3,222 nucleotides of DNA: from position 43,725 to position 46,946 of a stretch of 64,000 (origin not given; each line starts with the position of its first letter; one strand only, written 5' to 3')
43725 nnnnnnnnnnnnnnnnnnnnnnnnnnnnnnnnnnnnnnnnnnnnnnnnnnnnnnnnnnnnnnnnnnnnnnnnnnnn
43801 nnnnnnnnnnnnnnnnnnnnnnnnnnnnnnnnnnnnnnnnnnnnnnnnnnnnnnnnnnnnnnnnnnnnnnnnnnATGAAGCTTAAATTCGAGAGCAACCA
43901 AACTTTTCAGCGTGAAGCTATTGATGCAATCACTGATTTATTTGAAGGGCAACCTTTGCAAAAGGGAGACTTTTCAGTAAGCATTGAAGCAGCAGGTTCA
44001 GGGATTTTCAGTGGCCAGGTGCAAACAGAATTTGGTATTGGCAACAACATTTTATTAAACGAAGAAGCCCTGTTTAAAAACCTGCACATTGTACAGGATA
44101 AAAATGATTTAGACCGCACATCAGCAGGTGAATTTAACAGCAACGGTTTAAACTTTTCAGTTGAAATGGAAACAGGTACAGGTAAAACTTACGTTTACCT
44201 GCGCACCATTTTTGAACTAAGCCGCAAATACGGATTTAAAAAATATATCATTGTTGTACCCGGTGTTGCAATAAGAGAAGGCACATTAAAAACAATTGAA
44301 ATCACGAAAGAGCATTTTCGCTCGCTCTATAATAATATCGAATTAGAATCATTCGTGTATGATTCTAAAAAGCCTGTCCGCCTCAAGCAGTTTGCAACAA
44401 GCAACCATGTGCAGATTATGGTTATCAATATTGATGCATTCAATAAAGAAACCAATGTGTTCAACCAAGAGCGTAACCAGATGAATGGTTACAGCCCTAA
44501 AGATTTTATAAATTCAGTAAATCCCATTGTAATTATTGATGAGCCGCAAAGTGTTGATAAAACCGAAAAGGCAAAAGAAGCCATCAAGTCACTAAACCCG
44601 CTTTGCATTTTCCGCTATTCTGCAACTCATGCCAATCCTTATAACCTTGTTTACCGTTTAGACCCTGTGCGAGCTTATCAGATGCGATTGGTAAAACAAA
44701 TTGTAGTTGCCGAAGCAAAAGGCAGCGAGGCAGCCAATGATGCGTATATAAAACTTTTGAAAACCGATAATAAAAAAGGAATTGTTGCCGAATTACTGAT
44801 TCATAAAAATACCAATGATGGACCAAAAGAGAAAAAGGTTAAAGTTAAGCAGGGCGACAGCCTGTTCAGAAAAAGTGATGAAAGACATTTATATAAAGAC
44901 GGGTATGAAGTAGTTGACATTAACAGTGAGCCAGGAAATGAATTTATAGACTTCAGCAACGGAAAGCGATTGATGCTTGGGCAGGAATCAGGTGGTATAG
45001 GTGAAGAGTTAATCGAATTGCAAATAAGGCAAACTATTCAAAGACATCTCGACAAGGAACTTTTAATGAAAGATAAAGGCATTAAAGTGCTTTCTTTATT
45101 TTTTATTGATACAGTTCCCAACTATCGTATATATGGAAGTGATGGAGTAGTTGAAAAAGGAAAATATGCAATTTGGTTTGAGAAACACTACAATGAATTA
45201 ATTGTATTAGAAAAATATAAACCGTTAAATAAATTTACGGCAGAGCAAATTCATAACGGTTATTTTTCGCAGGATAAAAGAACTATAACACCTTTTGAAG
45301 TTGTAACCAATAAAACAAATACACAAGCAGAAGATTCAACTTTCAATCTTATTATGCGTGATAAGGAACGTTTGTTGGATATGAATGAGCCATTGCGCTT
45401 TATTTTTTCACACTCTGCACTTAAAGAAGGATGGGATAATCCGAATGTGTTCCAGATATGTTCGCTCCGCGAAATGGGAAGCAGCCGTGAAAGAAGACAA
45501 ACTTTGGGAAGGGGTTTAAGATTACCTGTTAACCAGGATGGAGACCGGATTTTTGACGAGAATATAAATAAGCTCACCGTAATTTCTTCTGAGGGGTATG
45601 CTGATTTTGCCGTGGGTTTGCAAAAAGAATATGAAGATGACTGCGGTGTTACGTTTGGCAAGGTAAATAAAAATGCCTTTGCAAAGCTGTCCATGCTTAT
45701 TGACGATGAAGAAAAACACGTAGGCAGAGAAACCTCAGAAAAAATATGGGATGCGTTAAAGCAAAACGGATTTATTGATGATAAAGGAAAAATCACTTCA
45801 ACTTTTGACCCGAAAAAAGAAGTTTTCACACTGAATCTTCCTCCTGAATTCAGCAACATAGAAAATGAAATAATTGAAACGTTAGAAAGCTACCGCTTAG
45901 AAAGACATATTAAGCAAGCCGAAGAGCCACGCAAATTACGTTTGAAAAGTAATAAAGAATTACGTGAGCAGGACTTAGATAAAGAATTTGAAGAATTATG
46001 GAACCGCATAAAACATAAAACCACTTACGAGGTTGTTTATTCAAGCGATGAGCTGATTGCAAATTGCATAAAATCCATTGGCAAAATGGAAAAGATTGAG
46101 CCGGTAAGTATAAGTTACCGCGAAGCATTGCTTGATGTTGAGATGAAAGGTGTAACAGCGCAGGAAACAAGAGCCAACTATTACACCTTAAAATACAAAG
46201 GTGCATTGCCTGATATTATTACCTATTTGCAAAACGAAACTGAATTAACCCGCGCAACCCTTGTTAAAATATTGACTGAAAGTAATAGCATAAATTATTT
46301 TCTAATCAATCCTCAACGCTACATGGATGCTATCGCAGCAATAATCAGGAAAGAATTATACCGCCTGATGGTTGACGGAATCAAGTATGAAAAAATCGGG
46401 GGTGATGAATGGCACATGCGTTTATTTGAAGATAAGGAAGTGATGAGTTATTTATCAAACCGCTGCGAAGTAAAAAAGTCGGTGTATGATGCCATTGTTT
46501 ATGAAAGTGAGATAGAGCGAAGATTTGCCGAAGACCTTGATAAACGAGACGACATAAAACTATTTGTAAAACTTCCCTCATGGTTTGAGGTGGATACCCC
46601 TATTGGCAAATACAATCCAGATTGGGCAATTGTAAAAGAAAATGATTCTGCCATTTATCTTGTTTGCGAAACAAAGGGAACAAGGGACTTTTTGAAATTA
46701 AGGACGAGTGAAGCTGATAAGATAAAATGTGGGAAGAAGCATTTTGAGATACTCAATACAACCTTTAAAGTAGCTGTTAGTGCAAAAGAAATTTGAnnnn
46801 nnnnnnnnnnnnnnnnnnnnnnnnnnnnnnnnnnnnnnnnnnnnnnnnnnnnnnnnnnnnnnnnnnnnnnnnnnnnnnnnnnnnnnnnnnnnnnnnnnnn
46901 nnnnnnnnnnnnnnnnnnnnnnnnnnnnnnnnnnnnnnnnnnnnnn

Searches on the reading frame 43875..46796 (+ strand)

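Call 38: search_protein_families(library=pfam, proteins=[window:43875-46796:+], max_evalue=0.0001)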
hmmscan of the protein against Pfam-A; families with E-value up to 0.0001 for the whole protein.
window:43875-46796:+ (973 aa): 3 families
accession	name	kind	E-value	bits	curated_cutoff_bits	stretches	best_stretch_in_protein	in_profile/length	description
PF19778.5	RE_endonuc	-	1.4e-36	125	23.4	1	867-966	1-104/108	Endonuclease domain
PF04851.21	ResIII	-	2e-15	57.5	22.5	1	89-252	21-162/164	Type III restriction enzyme, res subunit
PF00270.35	DEAD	-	2.3e-08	34.4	26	1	91-253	14-161/167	DEAD/DEAH box helicase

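Call 64: search_protein_families(library=padloc, proteins=[window:43875-46796:+], max_evalue=0.001)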
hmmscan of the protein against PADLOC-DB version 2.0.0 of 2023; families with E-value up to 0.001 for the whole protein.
window:43875-46796:+ (973 aa): 5 families
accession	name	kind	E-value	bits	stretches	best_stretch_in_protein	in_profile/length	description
PDLC03647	REase_III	-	2.8e-299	993.7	1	1-962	1-966/989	Type III restriction enzyme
PDLC03649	REase_III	-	9.3e-94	313.1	1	1-968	3-954/973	Type III restriction enzyme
PDLC03650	REase_III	-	5e-13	46.4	1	500-582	371-451/898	Type III restriction enzyme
PDLC03648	REase_III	-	8.7e-09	32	1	460-576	271-377/871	Type III restriction enzyme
PDLC03653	REase_III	-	9.8e-06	21.9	0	499-553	418-472/883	Type III restriction enzyme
